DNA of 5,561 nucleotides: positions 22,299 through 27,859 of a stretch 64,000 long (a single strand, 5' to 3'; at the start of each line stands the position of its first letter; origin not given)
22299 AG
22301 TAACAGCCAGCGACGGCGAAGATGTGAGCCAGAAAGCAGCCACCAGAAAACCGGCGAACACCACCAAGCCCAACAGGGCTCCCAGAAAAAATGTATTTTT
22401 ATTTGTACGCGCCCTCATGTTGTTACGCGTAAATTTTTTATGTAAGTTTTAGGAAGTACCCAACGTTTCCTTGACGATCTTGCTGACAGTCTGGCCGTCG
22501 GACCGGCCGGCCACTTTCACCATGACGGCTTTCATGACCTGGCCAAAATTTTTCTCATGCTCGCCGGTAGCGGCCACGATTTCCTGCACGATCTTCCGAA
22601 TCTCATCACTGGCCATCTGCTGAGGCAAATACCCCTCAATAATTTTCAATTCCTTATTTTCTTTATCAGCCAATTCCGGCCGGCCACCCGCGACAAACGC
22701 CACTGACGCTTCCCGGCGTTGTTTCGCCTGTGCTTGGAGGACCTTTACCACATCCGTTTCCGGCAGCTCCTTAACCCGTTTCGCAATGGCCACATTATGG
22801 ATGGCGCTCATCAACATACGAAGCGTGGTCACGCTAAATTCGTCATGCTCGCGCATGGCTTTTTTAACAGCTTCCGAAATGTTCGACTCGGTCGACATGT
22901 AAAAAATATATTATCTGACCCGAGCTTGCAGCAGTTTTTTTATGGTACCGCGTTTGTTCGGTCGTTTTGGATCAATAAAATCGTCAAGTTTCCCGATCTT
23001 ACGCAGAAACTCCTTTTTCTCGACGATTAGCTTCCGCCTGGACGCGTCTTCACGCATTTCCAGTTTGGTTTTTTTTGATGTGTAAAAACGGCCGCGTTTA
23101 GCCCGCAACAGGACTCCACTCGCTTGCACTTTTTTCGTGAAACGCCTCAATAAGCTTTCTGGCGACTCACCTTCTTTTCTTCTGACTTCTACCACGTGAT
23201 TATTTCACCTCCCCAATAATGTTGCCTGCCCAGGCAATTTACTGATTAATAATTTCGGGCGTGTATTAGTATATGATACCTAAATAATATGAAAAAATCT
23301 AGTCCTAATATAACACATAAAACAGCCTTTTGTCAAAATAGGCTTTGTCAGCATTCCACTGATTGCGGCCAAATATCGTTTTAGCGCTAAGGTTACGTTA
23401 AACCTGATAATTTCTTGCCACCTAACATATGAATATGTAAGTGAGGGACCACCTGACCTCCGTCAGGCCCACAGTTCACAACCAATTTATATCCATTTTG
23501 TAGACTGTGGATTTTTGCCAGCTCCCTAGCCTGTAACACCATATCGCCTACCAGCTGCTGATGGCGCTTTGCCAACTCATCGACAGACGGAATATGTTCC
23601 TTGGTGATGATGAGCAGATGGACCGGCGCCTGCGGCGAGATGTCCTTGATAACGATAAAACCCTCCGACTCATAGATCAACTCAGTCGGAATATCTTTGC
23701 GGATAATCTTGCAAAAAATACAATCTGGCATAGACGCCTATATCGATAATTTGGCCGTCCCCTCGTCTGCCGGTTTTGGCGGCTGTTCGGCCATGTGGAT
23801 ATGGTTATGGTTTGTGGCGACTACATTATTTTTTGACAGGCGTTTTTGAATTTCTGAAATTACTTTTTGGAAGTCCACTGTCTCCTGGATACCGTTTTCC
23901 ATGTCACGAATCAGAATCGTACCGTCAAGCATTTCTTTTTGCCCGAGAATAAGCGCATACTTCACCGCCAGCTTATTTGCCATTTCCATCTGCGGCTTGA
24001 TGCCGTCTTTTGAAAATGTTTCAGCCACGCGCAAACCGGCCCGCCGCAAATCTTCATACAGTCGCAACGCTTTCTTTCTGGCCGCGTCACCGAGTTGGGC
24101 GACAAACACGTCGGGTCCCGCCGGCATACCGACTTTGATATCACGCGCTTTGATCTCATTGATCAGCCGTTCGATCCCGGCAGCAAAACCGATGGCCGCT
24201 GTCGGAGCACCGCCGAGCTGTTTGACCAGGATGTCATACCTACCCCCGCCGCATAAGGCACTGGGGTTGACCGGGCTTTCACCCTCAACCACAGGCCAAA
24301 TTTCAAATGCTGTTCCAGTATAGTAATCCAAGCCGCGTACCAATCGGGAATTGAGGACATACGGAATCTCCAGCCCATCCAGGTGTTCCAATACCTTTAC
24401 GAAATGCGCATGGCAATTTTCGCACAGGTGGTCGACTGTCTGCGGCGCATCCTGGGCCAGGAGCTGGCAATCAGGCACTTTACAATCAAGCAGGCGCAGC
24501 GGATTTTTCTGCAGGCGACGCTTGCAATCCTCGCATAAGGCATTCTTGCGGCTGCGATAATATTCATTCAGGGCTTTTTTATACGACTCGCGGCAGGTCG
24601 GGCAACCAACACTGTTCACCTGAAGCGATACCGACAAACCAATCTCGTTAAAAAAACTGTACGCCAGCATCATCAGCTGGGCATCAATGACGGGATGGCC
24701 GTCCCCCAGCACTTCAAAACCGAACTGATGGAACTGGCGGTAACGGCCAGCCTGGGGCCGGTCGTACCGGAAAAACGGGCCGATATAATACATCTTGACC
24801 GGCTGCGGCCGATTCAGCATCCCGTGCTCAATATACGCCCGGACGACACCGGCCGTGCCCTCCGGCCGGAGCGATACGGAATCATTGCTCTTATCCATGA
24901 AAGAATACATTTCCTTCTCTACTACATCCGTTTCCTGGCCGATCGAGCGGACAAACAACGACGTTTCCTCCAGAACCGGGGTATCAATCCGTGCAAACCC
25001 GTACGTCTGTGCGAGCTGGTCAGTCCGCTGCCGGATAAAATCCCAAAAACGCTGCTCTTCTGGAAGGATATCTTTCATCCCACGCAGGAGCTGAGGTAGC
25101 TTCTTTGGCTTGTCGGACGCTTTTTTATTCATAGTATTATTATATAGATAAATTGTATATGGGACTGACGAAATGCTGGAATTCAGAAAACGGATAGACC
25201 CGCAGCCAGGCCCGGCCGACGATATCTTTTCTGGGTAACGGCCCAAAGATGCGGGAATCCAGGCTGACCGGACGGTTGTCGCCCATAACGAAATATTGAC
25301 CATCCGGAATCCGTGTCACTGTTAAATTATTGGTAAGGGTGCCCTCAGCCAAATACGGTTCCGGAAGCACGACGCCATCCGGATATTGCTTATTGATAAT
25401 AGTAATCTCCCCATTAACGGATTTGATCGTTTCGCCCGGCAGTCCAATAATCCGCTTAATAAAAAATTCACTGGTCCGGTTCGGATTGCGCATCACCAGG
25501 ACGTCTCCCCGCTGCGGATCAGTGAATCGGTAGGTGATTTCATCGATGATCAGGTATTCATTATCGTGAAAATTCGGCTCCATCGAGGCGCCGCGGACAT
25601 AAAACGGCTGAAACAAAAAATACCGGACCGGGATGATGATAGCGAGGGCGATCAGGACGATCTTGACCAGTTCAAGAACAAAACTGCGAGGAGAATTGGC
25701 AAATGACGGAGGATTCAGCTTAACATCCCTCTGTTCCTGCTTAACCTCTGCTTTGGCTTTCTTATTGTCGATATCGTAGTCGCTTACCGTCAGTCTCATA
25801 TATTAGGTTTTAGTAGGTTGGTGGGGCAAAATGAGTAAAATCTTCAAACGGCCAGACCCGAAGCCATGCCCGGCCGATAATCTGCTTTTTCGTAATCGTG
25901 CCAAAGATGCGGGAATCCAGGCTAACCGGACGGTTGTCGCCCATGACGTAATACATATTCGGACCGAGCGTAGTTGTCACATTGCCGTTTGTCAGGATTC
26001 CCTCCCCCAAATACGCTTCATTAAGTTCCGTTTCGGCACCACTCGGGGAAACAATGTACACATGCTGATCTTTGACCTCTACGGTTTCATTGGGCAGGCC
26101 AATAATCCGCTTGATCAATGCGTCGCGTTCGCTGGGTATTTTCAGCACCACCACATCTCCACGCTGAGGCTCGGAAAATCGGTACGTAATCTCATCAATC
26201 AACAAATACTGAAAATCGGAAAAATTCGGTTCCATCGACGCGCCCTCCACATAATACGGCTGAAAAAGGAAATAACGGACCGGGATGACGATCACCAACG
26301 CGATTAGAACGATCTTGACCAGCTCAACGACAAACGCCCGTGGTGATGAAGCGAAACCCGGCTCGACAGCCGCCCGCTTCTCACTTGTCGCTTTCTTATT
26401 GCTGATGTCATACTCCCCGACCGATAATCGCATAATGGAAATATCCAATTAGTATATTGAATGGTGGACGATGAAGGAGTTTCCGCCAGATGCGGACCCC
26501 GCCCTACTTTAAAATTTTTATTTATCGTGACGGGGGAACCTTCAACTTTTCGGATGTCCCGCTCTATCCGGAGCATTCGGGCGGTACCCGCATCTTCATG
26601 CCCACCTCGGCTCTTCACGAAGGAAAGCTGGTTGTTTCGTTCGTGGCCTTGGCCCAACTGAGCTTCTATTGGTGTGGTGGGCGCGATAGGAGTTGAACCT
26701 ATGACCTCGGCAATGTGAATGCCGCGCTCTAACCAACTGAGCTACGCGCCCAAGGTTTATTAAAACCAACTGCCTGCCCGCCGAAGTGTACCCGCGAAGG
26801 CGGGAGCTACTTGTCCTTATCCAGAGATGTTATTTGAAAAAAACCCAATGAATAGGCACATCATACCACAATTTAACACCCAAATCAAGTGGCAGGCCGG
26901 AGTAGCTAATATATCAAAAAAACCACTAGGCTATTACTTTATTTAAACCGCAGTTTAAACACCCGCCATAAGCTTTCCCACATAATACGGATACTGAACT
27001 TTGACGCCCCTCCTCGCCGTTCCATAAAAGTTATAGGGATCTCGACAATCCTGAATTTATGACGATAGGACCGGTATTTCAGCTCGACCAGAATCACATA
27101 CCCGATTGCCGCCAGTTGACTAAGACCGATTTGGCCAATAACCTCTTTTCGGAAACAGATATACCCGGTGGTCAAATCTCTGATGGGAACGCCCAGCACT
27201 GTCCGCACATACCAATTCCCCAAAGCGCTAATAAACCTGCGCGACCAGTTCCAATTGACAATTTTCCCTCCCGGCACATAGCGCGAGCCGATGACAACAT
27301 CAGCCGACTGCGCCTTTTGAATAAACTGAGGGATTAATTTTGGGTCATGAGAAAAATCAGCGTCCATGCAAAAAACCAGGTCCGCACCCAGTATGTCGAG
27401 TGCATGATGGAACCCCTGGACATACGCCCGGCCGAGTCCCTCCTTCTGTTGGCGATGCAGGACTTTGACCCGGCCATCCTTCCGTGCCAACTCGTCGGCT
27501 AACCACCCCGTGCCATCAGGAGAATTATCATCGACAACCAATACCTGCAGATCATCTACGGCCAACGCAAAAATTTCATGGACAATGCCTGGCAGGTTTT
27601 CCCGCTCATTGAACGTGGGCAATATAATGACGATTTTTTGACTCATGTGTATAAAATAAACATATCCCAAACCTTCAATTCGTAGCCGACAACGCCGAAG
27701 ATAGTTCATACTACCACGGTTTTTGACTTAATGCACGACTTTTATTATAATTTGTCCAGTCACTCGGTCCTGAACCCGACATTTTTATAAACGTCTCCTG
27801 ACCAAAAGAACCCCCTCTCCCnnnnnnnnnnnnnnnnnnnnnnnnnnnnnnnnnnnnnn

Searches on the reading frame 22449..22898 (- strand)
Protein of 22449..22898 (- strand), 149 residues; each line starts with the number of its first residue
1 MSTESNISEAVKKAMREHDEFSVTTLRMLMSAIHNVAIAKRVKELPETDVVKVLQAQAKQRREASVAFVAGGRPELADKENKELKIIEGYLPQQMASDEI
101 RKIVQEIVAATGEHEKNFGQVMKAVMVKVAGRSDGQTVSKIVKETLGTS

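Call 7: search_protein_families(library=pfam, proteins=[window:22449-22898:-], max_evalue=0.01)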
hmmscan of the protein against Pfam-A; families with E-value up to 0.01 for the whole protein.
window:22449-22898:- (149 aa): 2 families
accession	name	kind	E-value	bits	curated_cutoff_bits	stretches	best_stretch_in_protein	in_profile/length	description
PF09424.15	YqeY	-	3.3e-44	150.9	27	1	5-146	2-143/143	Yqey-like protein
PF02637.23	GatB_Yqey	-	0.00048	20.5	27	1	74-146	67-148/148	GatB domain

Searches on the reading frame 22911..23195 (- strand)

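Call 53: search_protein_families(library=pfam, proteins=[window:22911-23195:-], max_evalue=0.001)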
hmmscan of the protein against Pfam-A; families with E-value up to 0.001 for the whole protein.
window:22911-23195:- (94 aa): 1 family
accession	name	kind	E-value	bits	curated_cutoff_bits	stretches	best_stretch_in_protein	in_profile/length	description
PF01165.25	Ribosomal_S21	-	7.1e-08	32.5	27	1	3-55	1-53/55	Ribosomal protein S21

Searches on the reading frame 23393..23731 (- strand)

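Call 53: search_protein_families(library=pfam, proteins=[window:23393-23731:-], max_evalue=0.001)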
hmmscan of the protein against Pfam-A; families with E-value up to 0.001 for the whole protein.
window:23393-23731:- (112 aa): 2 families
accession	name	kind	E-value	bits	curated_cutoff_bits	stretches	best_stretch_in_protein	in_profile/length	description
PF11969.13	DcpS_C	-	3.2e-27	95.7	24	1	4-104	2-101/114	Scavenger mRNA decapping enzyme C-term binding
PF01230.28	HIT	-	4.3e-23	82.2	21.5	1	12-107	2-97/98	HIT domain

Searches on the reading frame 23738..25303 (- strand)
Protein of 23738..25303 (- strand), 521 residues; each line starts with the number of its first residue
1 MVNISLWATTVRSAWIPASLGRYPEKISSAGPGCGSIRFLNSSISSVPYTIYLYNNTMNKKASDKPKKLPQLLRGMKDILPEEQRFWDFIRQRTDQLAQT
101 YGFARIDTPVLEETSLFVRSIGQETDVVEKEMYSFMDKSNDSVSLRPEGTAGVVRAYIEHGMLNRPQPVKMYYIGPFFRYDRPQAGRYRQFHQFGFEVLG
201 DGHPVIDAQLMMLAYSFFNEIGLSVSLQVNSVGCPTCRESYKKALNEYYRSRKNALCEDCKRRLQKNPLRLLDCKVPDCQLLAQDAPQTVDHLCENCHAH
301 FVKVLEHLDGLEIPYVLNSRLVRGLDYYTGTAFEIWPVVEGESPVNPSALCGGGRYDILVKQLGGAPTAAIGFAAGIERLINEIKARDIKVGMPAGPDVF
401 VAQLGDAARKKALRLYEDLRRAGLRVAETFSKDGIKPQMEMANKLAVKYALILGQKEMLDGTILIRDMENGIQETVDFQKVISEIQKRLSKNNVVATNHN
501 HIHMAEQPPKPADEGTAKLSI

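Call 53: search_protein_families(library=pfam, proteins=[window:23738-25303:-], max_evalue=0.001)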
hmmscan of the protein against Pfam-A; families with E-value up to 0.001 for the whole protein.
window:23738-25303:- (521 aa): 4 families
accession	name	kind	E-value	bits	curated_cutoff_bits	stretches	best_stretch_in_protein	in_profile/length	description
PF13393.11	tRNA-synt_His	-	2.2e-41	142.5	25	1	75-380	1-308/308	Histidyl-tRNA synthetase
PF03129.25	HGTP_anticodon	-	1.6e-13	51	21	1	398-488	1-94/94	Anticodon binding domain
PF00587.30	tRNA-synt_2b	-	1.7e-12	48.2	29.3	1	133-231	1-104/179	tRNA synthetase class II core domain (G, H, P, S and T)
PF01409.25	tRNA-synt_2d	-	0.00013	22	19.8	1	90-229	22-162/246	tRNA synthetases class II core domain (F)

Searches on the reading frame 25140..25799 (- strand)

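Call 53: search_protein_families(library=pfam, proteins=[window:25140-25799:-], max_evalue=0.001)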
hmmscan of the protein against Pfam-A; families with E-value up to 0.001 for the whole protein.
window:25140-25799:- (219 aa): 2 families
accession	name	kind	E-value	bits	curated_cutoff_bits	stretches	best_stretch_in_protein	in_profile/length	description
PF10502.14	Peptidase_S26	-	5.2e-47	160.4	22.9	1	42-201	2-167/168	Signal peptidase, peptidase S26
PF00717.28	Peptidase_S24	-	2.4e-05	24.4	23.3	1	67-125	39-89/116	Peptidase S24-like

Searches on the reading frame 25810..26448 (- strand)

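Call 53: search_protein_families(library=pfam, proteins=[window:25810-26448:-], max_evalue=0.001)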
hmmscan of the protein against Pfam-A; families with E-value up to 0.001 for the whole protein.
window:25810-26448:- (212 aa): 2 families
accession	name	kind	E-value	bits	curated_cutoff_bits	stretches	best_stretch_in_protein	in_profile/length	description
PF10502.14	Peptidase_S26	-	2.9e-41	141.6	22.9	1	41-199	2-168/168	Signal peptidase, peptidase S26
PF00717.28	Peptidase_S24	-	2e-05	24.7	23.3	1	66-124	39-90/116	Peptidase S24-like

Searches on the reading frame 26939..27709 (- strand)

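Call 53: search_protein_families(library=pfam, proteins=[window:26939-27709:-], max_evalue=0.001)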
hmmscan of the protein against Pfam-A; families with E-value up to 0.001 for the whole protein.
window:26939-27709:- (256 aa): 2 families
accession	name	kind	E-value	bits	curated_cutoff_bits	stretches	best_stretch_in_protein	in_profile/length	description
PF00535.33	Glycos_transf_2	-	3e-30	105.8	23.3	1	28-192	2-165/168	Glycosyl transferase family 2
PF13641.12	Glyco_tranf_2_3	-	1.3e-05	25.8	27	1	26-142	3-122/230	Glycosyltransferase like family 2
